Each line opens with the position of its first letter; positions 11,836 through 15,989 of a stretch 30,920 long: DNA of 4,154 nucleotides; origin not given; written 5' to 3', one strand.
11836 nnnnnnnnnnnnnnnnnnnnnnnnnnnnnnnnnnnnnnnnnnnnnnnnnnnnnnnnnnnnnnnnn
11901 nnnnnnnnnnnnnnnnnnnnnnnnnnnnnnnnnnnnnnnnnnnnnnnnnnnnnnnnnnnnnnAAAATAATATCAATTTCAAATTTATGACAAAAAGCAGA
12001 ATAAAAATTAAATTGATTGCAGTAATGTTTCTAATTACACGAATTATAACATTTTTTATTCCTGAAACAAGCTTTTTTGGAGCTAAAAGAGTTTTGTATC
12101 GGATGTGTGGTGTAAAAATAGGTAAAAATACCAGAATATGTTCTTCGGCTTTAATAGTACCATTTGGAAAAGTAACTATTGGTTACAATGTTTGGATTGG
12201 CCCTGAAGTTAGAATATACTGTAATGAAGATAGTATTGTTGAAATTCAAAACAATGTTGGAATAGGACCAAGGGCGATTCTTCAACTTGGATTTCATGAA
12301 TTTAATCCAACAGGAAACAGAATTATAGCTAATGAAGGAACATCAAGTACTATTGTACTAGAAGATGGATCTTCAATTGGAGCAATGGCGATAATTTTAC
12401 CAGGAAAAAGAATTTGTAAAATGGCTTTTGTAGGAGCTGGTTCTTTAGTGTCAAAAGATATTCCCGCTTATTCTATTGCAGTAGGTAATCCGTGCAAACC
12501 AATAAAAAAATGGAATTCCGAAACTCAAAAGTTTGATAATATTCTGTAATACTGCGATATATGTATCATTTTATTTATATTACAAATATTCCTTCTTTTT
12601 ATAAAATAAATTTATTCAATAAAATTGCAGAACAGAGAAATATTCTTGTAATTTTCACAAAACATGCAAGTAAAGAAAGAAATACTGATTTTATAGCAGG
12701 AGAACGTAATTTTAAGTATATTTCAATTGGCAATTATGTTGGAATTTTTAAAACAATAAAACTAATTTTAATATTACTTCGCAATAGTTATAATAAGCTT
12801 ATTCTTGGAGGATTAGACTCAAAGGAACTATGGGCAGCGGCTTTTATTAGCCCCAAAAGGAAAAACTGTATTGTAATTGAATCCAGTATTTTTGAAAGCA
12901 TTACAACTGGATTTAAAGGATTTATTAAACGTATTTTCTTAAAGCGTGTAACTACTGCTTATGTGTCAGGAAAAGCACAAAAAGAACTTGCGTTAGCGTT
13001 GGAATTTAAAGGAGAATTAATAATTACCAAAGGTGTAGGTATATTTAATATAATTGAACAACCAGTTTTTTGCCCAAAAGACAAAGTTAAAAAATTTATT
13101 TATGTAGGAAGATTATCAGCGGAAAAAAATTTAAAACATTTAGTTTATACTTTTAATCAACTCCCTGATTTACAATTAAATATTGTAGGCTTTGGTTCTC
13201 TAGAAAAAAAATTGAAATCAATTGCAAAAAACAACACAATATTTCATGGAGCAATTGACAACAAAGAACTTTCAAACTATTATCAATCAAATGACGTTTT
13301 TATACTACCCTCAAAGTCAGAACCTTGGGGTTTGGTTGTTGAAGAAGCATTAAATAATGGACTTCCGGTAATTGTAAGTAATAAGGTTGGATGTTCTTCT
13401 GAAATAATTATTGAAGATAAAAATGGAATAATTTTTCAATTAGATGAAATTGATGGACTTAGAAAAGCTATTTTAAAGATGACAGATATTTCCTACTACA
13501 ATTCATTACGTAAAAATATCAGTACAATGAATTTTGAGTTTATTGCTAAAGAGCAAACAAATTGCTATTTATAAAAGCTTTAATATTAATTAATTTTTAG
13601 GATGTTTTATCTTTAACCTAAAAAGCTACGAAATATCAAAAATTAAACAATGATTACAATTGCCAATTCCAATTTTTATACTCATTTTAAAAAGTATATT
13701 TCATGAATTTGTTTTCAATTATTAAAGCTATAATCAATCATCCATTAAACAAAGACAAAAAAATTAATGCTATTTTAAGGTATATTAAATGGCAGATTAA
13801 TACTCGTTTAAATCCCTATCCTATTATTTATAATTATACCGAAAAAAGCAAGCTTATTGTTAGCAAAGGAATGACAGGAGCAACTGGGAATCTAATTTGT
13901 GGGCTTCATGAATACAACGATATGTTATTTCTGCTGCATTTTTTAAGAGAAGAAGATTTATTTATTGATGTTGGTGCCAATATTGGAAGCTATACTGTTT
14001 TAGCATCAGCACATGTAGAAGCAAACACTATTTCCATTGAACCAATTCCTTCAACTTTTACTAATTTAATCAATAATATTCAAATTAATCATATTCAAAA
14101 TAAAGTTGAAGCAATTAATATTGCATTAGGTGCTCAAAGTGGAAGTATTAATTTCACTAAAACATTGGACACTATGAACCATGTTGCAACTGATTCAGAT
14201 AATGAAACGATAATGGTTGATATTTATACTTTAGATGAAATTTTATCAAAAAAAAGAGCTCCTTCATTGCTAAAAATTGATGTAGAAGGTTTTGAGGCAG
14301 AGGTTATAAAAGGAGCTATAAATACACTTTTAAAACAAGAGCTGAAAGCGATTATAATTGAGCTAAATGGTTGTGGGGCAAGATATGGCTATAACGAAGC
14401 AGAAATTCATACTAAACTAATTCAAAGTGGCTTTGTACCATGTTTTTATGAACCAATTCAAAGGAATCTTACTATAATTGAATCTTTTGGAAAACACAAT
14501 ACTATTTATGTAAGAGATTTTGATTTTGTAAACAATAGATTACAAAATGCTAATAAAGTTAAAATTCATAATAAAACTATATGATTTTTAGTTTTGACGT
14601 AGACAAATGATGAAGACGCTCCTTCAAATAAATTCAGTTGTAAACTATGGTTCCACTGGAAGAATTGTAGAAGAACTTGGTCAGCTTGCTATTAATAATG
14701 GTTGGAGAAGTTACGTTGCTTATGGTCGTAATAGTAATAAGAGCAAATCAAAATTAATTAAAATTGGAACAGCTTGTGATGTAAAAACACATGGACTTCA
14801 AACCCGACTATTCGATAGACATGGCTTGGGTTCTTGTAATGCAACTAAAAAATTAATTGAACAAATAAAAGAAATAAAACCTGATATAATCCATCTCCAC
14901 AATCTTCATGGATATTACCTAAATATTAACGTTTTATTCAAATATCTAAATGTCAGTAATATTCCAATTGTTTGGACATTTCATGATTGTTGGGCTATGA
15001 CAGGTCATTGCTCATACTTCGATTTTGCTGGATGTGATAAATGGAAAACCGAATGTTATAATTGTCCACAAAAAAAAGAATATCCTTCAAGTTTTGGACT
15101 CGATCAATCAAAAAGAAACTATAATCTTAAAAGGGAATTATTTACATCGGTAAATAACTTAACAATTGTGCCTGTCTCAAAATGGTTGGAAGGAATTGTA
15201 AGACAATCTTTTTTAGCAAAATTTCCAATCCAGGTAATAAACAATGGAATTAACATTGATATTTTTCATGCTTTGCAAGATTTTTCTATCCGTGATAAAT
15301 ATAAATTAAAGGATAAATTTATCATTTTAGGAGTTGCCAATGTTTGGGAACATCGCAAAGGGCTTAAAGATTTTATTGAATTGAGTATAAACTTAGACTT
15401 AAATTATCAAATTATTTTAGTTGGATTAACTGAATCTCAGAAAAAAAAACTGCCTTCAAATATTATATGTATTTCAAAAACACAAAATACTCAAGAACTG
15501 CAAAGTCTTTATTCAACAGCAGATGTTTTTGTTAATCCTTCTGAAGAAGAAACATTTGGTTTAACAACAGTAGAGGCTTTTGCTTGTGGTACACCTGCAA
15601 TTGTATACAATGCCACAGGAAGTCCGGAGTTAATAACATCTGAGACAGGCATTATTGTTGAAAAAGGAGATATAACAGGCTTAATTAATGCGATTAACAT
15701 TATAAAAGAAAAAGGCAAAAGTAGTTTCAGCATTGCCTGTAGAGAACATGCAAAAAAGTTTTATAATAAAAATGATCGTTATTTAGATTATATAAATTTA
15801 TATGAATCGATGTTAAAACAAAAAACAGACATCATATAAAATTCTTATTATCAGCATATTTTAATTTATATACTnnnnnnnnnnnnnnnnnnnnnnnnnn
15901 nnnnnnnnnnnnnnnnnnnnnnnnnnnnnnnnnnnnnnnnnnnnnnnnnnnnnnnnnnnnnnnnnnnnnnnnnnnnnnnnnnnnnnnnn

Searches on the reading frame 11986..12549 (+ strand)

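Call 10: search_protein_families(library=pfam, proteins=[window:11986-12549:+])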
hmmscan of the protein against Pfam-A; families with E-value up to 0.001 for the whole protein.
window:11986-12549:+ (187 aa): 1 family
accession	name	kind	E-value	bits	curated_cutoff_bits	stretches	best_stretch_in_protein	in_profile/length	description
PF00132.30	Hexapep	-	4.1e-07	29.9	27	0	41-57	18-34/36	Bacterial transferase hexapeptide (six repeats)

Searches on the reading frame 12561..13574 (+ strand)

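Call 10: search_protein_families(library=pfam, proteins=[window:12561-13574:+])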
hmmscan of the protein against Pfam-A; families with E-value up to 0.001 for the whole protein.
window:12561-13574:+ (337 aa): 3 families
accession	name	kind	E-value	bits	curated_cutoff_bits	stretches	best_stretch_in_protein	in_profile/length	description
PF00534.26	Glycos_transf_1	-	1.8e-30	106.2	26.4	1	173-311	12-159/172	Glycosyl transferases group 1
PF13692.12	Glyco_trans_1_4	-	2.7e-23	83.2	27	1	177-307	2-139/142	Glycosyl transferases group 1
PF20706.3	GT4-conflict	-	9.1e-08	31.9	26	1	230-279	268-317/385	Family 4 Glycosyltransferase in conflict systems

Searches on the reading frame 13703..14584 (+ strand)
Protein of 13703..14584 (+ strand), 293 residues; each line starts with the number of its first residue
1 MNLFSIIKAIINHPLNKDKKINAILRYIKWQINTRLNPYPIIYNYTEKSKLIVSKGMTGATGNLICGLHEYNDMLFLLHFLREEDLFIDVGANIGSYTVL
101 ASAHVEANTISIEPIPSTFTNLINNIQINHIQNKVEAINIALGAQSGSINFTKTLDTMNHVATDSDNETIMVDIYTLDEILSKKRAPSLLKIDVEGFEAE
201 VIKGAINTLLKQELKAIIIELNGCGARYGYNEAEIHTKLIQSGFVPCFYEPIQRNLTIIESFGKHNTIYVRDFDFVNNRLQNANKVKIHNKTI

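Call 10: search_protein_families(library=pfam, proteins=[window:13703-14584:+])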
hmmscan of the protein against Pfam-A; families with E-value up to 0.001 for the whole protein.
window:13703-14584:+ (293 aa): 3 families
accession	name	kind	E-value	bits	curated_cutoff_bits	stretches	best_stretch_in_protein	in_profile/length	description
PF05050.19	Methyltransf_21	-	1.2e-16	61.7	22.7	1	89-223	1-150/173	Methyltransferase FkbM domain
PF02475.24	TRM5-TYW2_MTfase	-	4.3e-06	27.2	28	1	82-140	35-94/164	TRM5/TYW2 methyltransferase domain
PF05575.17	V_cholerae_RfbT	-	0.00019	21.3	27.9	1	80-202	76-207/286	Vibrio cholerae RfbT protein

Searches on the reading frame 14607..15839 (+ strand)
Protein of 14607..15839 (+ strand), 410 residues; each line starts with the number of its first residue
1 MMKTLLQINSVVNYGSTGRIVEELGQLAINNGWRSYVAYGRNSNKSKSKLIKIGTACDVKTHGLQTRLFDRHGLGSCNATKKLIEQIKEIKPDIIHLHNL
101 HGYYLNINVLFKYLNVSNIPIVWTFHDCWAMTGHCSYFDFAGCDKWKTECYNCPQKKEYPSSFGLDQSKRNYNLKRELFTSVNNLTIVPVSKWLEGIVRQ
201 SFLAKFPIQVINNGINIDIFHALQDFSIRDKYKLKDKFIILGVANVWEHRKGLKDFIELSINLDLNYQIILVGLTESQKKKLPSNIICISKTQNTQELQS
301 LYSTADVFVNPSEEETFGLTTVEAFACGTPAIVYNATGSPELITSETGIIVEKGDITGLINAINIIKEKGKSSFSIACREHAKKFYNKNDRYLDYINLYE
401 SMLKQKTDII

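Call 10: search_protein_families(library=pfam, proteins=[window:14607-15839:+])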
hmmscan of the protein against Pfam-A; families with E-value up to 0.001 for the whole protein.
window:14607-15839:+ (410 aa): 5 families
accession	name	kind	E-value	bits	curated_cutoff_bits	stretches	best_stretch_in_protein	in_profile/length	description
PF00534.26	Glycos_transf_1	-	3.5e-22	79.2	26.4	1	228-371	5-160/172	Glycosyl transferases group 1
PF13692.12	Glyco_trans_1_4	-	4.7e-19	69.5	27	1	239-364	3-137/142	Glycosyl transferases group 1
PF13439.12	Glyco_transf_4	-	2.5e-12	47.6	28.5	1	17-218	4-169/170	Glycosyltransferase Family 4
PF20706.3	GT4-conflict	-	5e-10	39.3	26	1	292-346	269-323/385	Family 4 Glycosyltransferase in conflict systems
PF13477.12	Glyco_trans_4_2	-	0.00095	19.8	23.4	0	60-117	46-100/139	Glycosyl transferase 4-like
